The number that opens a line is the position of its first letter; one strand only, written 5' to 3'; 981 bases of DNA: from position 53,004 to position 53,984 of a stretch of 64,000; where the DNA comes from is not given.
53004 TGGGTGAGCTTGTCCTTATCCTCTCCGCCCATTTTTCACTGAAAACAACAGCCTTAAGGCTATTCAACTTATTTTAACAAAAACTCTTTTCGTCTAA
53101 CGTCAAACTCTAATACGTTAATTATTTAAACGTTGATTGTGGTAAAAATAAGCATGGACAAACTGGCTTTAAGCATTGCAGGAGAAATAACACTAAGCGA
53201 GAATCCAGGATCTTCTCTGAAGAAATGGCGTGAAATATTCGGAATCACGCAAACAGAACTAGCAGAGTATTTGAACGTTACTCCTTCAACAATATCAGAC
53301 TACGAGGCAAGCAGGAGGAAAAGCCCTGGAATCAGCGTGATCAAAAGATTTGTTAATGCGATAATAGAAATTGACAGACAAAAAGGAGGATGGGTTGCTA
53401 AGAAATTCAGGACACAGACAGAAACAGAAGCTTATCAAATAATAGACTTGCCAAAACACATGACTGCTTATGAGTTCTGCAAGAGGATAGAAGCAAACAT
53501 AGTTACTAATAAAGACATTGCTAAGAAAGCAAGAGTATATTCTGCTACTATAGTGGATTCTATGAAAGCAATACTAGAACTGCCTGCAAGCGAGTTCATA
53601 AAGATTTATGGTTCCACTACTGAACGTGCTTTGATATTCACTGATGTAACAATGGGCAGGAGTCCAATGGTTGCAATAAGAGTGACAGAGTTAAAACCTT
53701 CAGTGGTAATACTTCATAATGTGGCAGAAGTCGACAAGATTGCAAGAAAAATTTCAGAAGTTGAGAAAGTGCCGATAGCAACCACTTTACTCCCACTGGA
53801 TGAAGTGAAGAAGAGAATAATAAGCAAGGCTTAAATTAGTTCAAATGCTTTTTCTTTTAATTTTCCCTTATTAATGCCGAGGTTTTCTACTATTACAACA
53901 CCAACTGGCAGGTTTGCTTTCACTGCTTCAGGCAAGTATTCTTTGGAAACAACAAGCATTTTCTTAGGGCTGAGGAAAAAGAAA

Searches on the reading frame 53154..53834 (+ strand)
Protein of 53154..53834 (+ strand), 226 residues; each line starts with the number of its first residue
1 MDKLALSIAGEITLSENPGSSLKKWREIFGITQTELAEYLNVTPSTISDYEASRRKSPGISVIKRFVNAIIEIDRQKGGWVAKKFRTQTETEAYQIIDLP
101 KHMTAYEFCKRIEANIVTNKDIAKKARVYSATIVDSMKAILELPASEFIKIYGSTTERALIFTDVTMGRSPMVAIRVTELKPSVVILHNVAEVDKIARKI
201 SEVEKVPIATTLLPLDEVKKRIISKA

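Call 31: find_related_loci(query=A4, collection=metagenome_contigs, flank=3000)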
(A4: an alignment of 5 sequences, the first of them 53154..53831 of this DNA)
Query A4 (226 aa) in metagenome_contigs; peptide patterns used: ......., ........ (x = any residue, [..] = any of these).
600 stretches matched a pattern (row limit reached: there are more); 166 encode a relative of the query (tblastn E <= 1e-3); the best 80 are kept; 80 distinct loci.
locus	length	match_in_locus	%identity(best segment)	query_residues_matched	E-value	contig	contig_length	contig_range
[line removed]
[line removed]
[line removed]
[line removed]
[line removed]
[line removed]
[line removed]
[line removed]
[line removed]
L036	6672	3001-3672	50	1-222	5e-75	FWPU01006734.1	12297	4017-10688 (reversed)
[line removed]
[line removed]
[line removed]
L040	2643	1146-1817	48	1-222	2e-75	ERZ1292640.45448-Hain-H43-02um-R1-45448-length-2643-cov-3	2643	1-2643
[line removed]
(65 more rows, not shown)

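Call 52: list_cluster_members(proteins=[P0001, window:53154-53834:+])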
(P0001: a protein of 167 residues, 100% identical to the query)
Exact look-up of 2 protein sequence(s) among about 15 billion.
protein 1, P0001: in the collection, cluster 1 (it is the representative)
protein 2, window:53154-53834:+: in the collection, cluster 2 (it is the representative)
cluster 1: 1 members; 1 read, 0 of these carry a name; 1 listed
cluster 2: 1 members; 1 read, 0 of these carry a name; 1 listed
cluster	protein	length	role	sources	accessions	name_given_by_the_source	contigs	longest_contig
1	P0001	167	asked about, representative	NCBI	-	-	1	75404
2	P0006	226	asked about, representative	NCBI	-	-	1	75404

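Call 57: find_homologous_proteins(query=window:53154-53831:+, max_evalue=1e-40)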
Query window:53154-53831:+ (226 aa): 1625 proteins with E <= 1e-40 among 2208 candidates; the best 120 are listed.
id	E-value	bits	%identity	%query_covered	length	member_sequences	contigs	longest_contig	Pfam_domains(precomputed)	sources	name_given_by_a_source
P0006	8.1e-138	474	100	100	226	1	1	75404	PF01381.29,PF13560.13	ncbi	-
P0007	7.5e-128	442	92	99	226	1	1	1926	PF01381.29,PF13560.13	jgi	-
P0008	7.2e-115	399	82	98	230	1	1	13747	PF12844.14,PF01381.29,PF13560.13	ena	-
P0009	2.1e-104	365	72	100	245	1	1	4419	PF12844.14,PF01381.29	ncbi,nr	ncbi:helix-turn-helix domain-containing protein [Candidatus Micrarchaeota archaeon]|nr:helix-turn-he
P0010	1.4e-101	356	70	100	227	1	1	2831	PF12844.14,PF01381.29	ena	-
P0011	2.1e-101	355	69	98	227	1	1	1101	PF01381.29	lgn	-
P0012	1.0e-100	353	71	98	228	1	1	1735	PF12844.14,PF01381.29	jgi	jgi:putative transcriptional regulator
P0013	2.8e-98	345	69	98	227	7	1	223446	PF12844.14,PF01381.29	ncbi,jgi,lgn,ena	-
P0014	8.2e-98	344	68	100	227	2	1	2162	PF12844.14,PF01381.29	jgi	jgi:putative transcriptional regulator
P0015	1.0e-96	340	68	98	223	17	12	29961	PF12844.14,PF01381.29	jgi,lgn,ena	jgi:putative transcriptional regulator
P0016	2.2e-96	339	68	98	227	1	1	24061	PF12844.14,PF01381.29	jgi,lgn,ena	-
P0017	3.0e-96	339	68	98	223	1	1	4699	PF12844.14,PF01381.29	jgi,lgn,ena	-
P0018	6.8e-96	337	68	98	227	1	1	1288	PF01381.29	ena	-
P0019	1.7e-95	336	66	98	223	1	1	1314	PF12844.14,PF01381.29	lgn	-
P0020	3.9e-95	335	68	98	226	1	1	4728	PF12844.14,PF01381.29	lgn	-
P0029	1.8e-92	326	62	100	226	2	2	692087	PF12844.14,PF01381.29,PF13560.13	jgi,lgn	jgi:putative transcriptional regulator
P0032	3.8e-92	325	64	98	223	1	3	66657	PF12844.14,PF01381.29,PF13560.13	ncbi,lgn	-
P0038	1.0e-90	321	65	98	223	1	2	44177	PF12844.14,PF01381.29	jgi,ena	-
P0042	4.7e-90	318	63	98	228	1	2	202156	PF12844.14,PF01381.29,PF13560.13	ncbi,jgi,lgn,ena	-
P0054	3.1e-86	306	62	99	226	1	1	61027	PF12844.14,PF01381.29,PF13560.13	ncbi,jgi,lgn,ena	-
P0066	2.4e-82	293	60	98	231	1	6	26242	PF12844.14,PF01381.29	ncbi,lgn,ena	-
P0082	4.1e-73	263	57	98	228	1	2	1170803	PF12844.14,PF01381.29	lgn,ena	-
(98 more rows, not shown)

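Call 58: find_encoding_contigs(protein=P0008, flank=2500, max_places=1)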
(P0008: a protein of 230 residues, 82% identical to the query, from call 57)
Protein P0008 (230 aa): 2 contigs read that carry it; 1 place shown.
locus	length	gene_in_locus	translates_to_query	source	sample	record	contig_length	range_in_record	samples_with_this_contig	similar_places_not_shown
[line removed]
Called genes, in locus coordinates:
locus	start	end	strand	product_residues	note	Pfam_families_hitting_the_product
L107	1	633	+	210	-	?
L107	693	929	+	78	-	PF05239:PRC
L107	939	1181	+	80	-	PF05239:PRC (weak)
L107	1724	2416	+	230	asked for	PF01381:HTH_3, PF12844:HTH_19 (weak), PF13560:HTH_31 (weak)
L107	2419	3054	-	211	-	-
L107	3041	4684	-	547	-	PF06418:CTP_synth_N, PF07722:Peptidase_C26 (faint), PF00117:GATase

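Call 59: find_encoding_contigs(protein=P0029, flank=2500, max_places=1)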
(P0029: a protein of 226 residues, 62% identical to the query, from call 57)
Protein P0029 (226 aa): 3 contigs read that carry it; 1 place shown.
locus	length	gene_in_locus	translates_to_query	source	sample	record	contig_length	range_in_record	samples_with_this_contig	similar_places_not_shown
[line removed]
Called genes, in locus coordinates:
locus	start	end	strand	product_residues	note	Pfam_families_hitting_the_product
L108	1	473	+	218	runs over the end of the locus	PF00300:His_Phos_1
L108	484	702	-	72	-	-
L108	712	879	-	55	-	-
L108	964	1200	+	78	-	PF05239:PRC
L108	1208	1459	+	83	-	PF05239:PRC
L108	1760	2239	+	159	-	PF13404:HTH_AsnC-type, PF13412:HTH_24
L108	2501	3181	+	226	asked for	PF01381:HTH_3 (weak), PF12844:HTH_19, PF13560:HTH_31 (weak)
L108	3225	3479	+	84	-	-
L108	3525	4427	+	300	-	-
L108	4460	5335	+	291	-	PF03144:GTP_EFTU_D2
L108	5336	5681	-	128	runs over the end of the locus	PF01201:Ribosomal_S8e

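Call 60: find_encoding_contigs(protein=P0032, flank=2500, max_places=1)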
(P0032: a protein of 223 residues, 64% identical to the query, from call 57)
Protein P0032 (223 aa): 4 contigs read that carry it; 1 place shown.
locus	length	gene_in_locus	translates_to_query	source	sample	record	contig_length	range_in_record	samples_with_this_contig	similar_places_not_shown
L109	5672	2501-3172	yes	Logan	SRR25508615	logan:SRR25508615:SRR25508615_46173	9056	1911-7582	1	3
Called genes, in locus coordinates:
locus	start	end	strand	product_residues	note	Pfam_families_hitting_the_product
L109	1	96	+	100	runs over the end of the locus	PF05854:MC1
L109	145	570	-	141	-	-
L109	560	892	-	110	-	-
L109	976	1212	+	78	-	PF05239:PRC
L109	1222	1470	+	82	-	PF05239:PRC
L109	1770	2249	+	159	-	PF13404:HTH_AsnC-type (weak), PF13412:HTH_24 (weak)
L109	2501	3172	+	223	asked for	PF12844:HTH_19 (weak), PF13560:HTH_31 (faint), PF01381:HTH_3 (weak)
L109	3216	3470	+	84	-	-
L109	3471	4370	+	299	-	-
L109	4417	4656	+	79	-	-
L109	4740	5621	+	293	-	PF03144:GTP_EFTU_D2 (weak)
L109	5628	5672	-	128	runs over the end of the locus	PF01201:Ribosomal_S8e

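Call 61: find_encoding_contigs(protein=P0042, flank=2500, max_places=1)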
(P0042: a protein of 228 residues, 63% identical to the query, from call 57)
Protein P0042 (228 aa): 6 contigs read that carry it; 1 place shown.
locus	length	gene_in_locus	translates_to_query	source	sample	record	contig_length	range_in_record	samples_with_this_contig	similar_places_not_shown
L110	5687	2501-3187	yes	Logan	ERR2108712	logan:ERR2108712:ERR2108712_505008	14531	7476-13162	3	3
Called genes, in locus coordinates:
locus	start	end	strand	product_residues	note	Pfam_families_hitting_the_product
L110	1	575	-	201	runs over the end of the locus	-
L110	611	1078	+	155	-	-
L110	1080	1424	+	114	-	-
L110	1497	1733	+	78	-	PF05239:PRC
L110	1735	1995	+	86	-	PF05239:PRC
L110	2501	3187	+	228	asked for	PF12844:HTH_19 (weak), PF13560:HTH_31 (faint), PF01381:HTH_3 (weak)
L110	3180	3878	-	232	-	-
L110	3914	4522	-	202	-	-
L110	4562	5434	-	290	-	-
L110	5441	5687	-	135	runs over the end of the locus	PF18894:PhageMetallopep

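Call 62: find_encoding_contigs(protein=P0054, flank=2500, max_places=1)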
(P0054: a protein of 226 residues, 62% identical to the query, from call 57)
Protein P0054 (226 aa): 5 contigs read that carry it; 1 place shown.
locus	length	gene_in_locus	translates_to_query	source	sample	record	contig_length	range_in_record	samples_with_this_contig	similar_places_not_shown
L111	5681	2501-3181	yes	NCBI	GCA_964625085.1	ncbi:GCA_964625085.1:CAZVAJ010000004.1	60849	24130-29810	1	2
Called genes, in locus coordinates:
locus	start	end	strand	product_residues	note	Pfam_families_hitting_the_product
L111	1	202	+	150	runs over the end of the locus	-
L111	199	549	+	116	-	PF01920:Prefoldin_2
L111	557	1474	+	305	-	PF01368:DHH, PF02272:DHHA1 (faint)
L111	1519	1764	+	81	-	PF05239:PRC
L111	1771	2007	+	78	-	PF05239:PRC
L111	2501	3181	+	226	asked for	PF01381:HTH_3, PF12844:HTH_19, PF13560:HTH_31 (weak)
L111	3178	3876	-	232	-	-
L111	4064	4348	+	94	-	-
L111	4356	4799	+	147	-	PF02001:DUF134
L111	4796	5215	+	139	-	PF03773:ArsP_1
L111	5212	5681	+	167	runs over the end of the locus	PF03773:ArsP_1 (weak)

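Call 63: find_encoding_contigs(protein=P0038, flank=2500, max_places=1)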
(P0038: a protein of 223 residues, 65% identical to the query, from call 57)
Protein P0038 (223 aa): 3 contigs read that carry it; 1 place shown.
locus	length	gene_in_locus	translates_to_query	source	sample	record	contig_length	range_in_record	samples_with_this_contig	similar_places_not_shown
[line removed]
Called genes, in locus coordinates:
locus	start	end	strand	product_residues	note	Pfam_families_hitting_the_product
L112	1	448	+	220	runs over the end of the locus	PF00300:His_Phos_1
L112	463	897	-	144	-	-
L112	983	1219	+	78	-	PF05239:PRC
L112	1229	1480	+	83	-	PF05239:PRC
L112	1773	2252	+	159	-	PF13404:HTH_AsnC-type, PF13412:HTH_24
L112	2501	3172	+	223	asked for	PF12844:HTH_19 (weak), PF01381:HTH_3 (weak)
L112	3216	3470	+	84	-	-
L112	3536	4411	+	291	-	PF03144:GTP_EFTU_D2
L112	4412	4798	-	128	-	PF01201:Ribosomal_S8e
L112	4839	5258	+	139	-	-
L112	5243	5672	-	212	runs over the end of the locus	PF02732:ERCC4, PF14520:HHH_5, PF00633:HHH (faint), PF12826:HHH_2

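Call 64: find_encoding_contigs(protein=P0082, flank=2500, max_places=1)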
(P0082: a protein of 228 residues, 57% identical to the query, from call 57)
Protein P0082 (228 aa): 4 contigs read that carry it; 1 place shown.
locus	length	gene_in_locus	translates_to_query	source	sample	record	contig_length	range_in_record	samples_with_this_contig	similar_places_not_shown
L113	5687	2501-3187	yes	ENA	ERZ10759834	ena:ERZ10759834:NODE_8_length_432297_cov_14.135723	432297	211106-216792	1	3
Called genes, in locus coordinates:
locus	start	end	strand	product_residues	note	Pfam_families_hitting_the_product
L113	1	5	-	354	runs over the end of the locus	PF00350:Dynamin_N (faint), PF01926:MMR_HSR1, PF02421:FeoB_N, PF16897:MMR_HSR1_Xtn, PF02824:TGS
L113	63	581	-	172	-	PF05175:MTS, PF06325:PrmA (weak), PF13489:Methyltransf_23 (weak), PF07669:Eco57I (weak)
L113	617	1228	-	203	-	PF01300:Sua5_yciO_yrdC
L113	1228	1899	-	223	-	-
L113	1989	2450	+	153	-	-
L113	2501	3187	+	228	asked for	PF01381:HTH_3, PF12844:HTH_19 (weak)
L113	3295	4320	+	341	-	PF08540:HMG_CoA_synt_C (faint), PF08541:ACP_syn_III_C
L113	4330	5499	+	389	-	PF00108:Thiolase_N, PF00109:ketoacyl-synt (faint), PF02803:Thiolase_C, PF22691:Thiolase_C_1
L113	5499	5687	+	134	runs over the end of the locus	PF12172:zf-ChsH2, PF01796:OB_ChsH2_C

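Call 65: find_encoding_contigs(protein=P0066, flank=2500, max_places=1)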
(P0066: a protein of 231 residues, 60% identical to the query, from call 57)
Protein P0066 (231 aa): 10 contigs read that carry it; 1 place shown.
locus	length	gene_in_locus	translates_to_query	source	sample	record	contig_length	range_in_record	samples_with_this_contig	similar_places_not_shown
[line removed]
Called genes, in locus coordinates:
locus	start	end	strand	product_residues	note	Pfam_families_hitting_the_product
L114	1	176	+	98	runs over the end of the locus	PF01780:Ribosomal_L37ae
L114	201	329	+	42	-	-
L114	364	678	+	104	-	-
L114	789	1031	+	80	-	PF05239:PRC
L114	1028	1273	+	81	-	PF05239:PRC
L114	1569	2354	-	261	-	-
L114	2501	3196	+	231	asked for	PF01381:HTH_3, PF12844:HTH_19 (weak)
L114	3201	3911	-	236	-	-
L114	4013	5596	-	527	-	PF06418:CTP_synth_N, PF00117:GATase, PF07722:Peptidase_C26 (weak)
